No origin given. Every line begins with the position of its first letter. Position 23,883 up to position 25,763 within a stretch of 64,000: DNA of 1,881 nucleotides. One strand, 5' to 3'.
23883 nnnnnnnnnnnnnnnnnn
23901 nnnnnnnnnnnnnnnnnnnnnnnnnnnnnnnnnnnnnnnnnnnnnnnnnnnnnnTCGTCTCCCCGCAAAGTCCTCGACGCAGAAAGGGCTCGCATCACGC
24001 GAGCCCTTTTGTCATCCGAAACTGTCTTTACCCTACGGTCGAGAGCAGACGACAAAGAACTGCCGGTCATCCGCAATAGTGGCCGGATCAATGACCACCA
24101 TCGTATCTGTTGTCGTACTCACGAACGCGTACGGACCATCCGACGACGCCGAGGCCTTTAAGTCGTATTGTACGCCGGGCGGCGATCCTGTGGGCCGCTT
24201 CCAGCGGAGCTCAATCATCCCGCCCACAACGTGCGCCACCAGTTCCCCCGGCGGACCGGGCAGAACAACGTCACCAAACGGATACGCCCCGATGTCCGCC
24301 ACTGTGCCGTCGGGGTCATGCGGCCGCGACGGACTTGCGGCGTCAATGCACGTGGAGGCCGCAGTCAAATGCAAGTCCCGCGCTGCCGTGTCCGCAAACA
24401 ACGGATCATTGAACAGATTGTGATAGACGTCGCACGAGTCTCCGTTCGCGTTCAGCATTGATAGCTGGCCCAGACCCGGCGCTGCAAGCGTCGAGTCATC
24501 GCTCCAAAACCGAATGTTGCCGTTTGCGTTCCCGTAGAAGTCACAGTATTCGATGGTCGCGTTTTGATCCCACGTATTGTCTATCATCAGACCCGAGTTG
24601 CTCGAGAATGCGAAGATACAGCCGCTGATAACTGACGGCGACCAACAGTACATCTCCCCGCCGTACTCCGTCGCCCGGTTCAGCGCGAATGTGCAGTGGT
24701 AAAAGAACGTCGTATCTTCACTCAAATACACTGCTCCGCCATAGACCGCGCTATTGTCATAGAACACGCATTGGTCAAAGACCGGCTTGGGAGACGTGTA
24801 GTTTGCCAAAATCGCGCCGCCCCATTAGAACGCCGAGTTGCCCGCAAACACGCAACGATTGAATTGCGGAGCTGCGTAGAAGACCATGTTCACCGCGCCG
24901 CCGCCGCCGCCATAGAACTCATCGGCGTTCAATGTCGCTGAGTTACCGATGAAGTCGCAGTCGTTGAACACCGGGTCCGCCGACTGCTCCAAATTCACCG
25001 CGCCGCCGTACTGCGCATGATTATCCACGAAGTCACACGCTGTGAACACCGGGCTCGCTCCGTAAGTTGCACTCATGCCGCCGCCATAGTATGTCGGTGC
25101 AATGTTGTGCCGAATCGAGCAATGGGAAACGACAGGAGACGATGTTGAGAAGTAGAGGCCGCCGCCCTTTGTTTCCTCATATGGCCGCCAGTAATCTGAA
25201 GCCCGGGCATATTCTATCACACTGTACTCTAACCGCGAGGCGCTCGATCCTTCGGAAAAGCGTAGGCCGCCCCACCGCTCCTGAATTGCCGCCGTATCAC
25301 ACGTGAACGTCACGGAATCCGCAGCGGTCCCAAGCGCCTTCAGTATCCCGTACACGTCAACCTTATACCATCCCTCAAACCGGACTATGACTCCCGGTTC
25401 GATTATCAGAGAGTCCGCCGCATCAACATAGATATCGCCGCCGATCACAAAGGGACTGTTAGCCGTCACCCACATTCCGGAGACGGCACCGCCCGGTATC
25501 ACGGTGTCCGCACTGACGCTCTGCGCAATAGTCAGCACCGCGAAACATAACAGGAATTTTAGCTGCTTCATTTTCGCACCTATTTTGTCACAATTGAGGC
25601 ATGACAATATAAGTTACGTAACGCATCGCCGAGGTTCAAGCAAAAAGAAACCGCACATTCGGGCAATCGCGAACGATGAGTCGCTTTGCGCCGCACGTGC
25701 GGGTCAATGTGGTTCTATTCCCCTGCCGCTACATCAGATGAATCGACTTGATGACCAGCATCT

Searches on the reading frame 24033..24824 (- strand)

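Call 37: search_protein_families(library=pfam, proteins=[window:24033-24824:-], max_evalue=0.001)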
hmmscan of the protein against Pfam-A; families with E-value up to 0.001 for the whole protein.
window:24033-24824:- (263 aa): 1 family
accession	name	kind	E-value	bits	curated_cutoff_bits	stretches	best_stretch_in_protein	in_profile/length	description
PF13229.12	Beta_helix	-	5.9e-07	29.7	25.9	1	9-111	52-149/158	Right handed beta helix region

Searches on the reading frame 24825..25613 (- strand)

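Call 37: search_protein_families(library=pfam, proteins=[window:24825-25613:-], max_evalue=0.001)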
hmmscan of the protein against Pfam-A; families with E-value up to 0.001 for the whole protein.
window:24825-25613:- (262 aa): 1 family
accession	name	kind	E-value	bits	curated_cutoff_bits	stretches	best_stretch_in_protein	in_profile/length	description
PF13229.12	Beta_helix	-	3.6e-07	30.4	25.9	1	140-260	43-138/158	Right handed beta helix region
